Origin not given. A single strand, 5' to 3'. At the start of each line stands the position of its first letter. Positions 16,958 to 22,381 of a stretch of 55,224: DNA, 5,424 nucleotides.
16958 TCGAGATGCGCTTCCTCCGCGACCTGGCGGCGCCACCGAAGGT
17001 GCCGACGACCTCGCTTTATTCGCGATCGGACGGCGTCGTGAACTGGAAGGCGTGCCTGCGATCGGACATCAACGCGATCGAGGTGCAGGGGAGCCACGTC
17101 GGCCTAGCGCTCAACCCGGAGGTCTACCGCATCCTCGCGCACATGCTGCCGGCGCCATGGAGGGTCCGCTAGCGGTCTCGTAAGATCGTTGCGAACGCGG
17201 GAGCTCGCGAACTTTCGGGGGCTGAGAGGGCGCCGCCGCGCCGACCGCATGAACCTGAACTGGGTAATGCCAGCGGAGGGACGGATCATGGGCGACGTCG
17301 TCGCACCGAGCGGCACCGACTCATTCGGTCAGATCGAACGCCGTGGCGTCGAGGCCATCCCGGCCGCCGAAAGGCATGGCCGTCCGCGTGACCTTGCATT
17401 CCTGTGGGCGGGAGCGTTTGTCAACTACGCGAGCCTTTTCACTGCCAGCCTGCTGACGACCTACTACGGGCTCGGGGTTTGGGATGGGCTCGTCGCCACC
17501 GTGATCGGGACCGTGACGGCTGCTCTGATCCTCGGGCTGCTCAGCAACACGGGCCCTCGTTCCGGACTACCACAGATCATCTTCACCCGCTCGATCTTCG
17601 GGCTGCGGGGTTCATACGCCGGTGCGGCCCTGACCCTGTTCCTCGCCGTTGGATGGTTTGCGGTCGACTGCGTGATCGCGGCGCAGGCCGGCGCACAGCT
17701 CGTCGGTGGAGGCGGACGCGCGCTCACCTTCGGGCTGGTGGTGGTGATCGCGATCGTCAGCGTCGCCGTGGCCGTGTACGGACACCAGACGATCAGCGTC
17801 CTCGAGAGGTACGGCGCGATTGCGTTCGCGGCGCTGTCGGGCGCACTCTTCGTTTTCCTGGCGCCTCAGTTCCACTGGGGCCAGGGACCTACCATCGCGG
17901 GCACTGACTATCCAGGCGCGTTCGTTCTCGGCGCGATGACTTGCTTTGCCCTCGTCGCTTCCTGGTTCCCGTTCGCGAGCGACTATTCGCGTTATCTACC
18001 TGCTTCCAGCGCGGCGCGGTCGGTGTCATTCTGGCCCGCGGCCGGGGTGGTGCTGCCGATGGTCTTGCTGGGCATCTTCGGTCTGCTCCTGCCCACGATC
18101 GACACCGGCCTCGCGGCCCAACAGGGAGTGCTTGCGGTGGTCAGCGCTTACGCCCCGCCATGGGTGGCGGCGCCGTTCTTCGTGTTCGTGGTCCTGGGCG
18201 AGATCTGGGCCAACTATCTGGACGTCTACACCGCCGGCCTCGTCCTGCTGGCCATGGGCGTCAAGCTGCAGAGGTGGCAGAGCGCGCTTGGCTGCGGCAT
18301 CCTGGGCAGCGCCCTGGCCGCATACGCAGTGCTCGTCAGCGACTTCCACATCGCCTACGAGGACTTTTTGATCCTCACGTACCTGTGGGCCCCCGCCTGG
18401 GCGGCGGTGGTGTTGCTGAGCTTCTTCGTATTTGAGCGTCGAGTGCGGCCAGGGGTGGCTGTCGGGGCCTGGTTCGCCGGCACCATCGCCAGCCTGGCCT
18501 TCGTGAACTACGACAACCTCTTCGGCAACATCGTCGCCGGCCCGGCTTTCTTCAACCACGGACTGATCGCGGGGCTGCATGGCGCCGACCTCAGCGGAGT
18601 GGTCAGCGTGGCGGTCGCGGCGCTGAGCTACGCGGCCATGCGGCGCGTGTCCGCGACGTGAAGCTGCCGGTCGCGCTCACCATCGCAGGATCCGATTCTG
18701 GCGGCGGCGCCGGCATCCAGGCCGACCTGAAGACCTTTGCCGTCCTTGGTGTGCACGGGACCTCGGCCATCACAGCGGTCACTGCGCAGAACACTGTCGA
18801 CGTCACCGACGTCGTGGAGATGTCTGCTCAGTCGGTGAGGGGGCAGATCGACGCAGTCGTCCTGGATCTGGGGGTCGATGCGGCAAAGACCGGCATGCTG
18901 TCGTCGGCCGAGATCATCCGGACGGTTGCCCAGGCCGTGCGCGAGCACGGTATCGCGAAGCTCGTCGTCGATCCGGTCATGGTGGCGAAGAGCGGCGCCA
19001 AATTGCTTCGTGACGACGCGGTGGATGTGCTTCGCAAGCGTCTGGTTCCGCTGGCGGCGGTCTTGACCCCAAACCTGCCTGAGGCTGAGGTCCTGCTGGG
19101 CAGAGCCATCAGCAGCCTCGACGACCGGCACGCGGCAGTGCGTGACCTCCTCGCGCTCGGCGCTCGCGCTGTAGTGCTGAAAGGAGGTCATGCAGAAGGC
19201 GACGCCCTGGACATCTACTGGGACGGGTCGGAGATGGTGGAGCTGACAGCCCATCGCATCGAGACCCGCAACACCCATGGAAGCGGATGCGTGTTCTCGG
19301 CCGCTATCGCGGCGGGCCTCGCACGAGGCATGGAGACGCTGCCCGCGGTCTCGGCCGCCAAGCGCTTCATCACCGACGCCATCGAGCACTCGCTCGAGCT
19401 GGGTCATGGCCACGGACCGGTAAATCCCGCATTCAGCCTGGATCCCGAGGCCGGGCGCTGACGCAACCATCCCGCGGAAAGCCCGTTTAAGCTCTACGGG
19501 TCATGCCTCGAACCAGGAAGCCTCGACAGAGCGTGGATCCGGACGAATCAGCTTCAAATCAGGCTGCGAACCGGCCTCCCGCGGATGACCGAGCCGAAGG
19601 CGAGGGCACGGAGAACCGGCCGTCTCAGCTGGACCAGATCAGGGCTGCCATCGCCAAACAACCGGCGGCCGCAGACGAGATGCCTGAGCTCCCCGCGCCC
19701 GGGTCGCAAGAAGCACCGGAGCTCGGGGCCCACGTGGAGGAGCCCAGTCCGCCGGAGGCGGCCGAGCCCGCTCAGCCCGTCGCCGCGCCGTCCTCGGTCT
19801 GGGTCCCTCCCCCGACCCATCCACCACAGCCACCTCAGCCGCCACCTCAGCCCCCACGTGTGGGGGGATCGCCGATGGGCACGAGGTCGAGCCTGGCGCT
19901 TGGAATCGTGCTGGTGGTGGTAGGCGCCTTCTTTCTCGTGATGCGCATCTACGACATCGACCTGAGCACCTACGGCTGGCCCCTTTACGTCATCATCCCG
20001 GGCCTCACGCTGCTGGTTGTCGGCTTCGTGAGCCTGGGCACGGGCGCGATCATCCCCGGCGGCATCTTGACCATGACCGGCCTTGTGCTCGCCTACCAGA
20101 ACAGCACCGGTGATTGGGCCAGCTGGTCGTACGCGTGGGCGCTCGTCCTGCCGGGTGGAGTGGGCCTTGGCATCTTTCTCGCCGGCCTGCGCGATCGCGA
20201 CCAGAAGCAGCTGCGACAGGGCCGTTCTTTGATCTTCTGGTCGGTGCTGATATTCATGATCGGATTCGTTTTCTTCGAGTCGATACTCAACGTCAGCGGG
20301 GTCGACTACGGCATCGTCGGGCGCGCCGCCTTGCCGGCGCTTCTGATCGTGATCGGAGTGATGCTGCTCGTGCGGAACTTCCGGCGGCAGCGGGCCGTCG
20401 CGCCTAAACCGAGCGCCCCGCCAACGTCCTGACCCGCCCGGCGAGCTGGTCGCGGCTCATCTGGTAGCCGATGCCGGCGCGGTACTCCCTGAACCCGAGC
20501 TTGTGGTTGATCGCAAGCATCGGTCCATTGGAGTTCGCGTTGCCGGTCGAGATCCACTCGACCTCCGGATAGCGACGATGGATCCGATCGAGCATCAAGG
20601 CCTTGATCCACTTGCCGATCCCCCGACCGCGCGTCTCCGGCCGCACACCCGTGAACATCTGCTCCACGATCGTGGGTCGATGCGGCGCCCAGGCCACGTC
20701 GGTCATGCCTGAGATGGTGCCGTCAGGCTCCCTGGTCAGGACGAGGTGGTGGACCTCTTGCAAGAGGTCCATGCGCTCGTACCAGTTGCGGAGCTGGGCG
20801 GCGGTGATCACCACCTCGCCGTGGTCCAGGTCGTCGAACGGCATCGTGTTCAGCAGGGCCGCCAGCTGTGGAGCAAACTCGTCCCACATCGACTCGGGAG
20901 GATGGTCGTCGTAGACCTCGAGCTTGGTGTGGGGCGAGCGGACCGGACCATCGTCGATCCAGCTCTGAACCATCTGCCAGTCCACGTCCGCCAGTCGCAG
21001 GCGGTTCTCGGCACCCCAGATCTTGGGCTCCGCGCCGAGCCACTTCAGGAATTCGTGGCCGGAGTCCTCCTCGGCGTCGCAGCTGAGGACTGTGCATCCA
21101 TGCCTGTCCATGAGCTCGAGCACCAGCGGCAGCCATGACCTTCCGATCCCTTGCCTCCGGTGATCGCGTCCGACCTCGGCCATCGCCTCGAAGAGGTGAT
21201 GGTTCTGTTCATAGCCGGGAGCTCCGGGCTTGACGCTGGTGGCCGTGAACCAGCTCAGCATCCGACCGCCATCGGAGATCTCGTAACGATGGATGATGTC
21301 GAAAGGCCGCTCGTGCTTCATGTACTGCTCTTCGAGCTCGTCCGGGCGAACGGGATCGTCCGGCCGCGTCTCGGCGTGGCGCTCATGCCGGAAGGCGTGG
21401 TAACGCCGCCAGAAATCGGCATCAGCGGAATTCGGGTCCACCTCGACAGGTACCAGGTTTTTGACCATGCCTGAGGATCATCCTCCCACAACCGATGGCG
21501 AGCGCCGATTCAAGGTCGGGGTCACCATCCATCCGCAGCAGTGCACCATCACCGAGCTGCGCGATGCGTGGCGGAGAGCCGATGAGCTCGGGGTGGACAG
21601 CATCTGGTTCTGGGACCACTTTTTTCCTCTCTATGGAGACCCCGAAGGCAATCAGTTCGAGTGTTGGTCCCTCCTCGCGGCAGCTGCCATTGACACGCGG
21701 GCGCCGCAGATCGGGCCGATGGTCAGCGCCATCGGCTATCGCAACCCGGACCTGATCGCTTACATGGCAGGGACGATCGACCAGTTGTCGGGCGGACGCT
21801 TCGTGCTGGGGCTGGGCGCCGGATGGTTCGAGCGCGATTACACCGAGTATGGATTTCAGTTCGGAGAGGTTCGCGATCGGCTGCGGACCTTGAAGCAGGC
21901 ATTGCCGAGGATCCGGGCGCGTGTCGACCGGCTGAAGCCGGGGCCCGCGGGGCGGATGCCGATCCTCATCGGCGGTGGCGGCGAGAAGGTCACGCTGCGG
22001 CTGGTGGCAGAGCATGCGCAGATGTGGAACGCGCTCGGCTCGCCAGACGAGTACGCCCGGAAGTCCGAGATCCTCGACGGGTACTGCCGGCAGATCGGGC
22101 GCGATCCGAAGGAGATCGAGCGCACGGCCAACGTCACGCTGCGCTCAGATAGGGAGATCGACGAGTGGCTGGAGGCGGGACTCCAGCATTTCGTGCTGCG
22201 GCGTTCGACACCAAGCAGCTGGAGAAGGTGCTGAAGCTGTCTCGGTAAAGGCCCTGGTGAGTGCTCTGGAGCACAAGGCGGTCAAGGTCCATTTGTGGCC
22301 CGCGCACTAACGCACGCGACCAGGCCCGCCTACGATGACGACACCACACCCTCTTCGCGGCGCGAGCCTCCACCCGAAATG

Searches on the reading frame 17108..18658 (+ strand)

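Call 37: search_protein_families(library=pfam, proteins=[window:17108-18658:+], max_evalue=0.00001)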
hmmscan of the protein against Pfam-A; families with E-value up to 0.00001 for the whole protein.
window:17108-18658:+ (517 aa): 1 family
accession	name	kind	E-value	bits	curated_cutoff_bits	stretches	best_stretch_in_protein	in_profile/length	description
PF02133.21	Transp_cyt_pur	-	1.4e-27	97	23.5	1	84-444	2-375/440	Permease for cytosine/purines, uracil, thiamine, allantoin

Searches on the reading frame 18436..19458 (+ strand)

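Call 37: search_protein_families(library=pfam, proteins=[window:18436-19458:+], max_evalue=0.00001)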
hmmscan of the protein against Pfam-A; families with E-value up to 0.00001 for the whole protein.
window:18436-19458:+ (341 aa): 2 families
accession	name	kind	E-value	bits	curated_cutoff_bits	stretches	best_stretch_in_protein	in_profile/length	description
PF08543.17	Phos_pyr_kin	-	4.5e-94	314.9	27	1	87-330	1-246/246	Phosphomethylpyrimidine kinase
PF00294.29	PfkB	-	4e-11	43.2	25.8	1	159-308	146-282/302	pfkB family carbohydrate kinase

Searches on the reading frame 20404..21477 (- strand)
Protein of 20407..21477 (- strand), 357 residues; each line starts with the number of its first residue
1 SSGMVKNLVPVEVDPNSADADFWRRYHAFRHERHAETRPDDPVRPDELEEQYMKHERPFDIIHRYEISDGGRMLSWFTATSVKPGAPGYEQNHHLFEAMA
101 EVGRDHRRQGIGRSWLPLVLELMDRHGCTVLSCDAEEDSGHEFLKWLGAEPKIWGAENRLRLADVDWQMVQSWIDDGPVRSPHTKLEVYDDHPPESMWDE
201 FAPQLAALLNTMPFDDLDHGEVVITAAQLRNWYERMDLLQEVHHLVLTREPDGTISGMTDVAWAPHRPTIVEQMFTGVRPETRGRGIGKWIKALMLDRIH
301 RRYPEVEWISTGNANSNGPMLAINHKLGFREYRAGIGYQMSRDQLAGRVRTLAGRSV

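Call 38: search_protein_families(library=pfam, proteins=[window:20407-21477:-], max_evalue=0.00001)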
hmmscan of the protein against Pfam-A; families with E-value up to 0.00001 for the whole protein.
window:20407-21477:- (357 aa): 1 family
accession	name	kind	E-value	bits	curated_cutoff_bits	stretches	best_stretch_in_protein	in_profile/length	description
PF00583.31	Acetyltransf_1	-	2.5e-10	41.1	20.7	0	31-147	6-114/116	Acetyltransferase (GNAT) family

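Call 61: find_encoding_contigs(protein=window:20404-21468:-, flank=4000, max_places=8)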
Protein window:20404-21468:- (354 aa): no gene with exactly this product is on record in the collection.

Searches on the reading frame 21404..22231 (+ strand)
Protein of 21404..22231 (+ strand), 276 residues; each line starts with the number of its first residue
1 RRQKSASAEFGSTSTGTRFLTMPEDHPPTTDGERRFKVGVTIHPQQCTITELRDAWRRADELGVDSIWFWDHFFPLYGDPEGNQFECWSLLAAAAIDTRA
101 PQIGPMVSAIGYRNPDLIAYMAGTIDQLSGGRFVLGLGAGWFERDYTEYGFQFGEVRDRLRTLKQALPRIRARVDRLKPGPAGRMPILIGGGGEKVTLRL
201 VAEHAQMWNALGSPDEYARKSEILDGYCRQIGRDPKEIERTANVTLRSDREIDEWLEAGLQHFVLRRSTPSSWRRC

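Call 38: search_protein_families(library=pfam, proteins=[window:21404-22231:+], max_evalue=0.00001)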
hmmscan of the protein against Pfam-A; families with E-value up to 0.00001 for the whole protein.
window:21404-22231:+ (276 aa): 1 family
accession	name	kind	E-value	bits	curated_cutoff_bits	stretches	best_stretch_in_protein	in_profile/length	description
PF00296.26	Bac_luciferase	-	5.7e-32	111.8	27.9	1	37-258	10-240/314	Luciferase-like monooxygenase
